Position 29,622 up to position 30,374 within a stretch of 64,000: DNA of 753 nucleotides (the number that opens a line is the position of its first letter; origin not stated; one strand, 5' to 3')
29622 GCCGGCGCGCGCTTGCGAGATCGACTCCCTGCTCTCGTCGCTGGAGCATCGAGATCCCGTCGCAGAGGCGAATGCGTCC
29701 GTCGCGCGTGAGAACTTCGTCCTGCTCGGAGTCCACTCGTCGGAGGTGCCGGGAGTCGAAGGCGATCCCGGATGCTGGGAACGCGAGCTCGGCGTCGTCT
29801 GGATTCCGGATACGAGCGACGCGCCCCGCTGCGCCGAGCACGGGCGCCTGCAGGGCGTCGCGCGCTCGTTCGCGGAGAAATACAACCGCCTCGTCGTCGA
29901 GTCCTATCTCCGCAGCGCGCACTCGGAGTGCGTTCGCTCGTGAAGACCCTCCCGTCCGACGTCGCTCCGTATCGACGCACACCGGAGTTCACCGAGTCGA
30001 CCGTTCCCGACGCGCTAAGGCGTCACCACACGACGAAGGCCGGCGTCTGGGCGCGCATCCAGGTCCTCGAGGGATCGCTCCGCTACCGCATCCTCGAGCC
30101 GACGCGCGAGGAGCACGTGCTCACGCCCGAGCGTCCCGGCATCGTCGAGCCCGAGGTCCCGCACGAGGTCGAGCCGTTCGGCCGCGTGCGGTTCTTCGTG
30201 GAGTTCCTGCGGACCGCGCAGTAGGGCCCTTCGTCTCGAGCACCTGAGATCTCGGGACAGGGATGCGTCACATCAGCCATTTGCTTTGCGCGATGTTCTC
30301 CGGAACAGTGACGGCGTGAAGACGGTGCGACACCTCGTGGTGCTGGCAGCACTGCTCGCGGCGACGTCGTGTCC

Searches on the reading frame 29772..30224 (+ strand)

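Call 38: search_protein_families(library=pfam, proteins=[window:29772-30224:+], max_evalue=0.001)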
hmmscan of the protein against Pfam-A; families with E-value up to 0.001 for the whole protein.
window:29772-30224:+ (150 aa): 1 family
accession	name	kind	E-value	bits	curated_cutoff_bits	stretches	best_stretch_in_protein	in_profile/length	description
PF09313.17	DUF1971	-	6.5e-27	93.8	23.1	1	68-143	1-80/80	Domain of unknown function (DUF1971)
